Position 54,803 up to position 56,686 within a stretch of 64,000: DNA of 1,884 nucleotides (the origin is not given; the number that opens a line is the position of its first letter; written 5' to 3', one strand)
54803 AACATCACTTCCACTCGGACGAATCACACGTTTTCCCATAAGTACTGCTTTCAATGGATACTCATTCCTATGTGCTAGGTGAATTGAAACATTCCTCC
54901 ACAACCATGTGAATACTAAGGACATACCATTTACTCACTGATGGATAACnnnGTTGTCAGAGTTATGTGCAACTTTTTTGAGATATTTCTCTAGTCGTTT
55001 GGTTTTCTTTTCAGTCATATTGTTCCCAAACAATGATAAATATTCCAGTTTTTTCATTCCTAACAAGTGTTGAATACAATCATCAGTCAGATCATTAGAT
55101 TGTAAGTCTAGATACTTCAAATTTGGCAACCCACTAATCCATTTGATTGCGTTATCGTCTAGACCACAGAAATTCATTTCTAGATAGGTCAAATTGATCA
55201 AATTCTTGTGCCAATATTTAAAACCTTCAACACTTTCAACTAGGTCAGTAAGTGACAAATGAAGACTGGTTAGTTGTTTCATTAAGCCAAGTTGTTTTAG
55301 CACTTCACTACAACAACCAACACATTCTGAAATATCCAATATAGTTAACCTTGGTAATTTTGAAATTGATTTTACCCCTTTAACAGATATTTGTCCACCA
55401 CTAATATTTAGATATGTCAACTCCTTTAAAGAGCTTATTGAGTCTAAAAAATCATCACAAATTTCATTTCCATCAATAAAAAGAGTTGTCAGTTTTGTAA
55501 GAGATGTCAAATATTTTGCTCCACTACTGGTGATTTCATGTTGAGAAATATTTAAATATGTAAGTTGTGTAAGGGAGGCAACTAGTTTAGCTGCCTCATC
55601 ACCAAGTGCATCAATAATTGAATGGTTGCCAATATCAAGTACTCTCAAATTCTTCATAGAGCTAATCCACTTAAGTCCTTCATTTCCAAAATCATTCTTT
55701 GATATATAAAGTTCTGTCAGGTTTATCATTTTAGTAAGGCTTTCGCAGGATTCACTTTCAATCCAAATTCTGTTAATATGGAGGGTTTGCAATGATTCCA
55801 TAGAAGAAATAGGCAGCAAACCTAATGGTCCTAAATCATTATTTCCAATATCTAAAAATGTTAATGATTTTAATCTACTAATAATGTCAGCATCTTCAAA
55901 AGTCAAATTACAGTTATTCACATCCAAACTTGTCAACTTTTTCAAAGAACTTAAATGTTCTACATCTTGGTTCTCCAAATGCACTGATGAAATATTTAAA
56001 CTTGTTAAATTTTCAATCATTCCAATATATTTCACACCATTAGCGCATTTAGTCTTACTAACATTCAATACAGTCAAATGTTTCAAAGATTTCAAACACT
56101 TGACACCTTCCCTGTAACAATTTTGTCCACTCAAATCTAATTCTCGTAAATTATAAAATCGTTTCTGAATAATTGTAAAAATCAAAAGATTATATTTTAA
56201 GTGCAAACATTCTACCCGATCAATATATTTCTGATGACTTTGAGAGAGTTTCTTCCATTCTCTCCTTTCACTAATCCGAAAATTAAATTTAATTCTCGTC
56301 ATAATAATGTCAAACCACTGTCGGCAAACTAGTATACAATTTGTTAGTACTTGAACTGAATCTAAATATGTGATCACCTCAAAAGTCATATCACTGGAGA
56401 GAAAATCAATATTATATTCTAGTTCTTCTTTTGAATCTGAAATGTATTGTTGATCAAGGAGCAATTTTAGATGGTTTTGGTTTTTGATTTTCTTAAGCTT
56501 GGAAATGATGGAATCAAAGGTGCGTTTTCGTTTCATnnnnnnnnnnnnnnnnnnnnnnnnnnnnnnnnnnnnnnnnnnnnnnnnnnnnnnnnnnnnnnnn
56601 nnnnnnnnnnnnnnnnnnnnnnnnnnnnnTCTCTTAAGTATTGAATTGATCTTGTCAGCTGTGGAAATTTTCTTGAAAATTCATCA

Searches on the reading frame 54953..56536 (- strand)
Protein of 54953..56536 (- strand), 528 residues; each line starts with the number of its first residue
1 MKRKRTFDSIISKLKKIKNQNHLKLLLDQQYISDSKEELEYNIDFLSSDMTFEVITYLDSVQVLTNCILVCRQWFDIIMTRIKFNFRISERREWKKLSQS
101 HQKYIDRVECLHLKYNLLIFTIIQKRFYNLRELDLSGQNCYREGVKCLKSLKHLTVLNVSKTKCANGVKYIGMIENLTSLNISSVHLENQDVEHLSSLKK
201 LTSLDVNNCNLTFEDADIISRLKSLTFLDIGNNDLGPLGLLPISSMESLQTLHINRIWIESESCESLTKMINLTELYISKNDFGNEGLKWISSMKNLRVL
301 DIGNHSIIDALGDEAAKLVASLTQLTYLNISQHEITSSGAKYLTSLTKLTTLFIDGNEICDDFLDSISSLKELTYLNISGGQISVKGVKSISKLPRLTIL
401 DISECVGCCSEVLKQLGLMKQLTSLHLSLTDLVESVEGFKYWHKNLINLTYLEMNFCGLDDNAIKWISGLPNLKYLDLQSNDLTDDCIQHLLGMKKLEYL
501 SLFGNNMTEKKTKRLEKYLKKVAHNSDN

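Call 9: list_cluster_members(proteins=[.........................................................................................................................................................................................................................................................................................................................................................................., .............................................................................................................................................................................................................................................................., window:54953-56536:-, window:54069-54464:+, window:54126-54464:+])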
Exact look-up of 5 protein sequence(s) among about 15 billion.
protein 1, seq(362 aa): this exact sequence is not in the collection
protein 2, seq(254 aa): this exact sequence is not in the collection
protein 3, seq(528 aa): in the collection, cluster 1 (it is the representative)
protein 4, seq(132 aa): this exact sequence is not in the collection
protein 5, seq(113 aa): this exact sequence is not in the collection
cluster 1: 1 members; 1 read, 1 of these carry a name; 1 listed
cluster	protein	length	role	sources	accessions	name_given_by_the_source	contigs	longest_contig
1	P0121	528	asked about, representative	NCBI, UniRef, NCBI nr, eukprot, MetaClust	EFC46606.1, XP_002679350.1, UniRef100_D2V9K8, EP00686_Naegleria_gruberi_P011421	leucine rich repeat protein [Naegleria gruberi] | Leucine rich repeat protein n=1 Tax=Naegleria gruberi TaxID=5762 RepID=D2V9K8_NAEGR | XP_002679350.1 leucine rich repeat protein [Naegleria gruberi strain NEG-M]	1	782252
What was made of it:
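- The neighbouring ORF is an exact match to N. gruberi NEG-M XP_002679350.1 (call 9).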
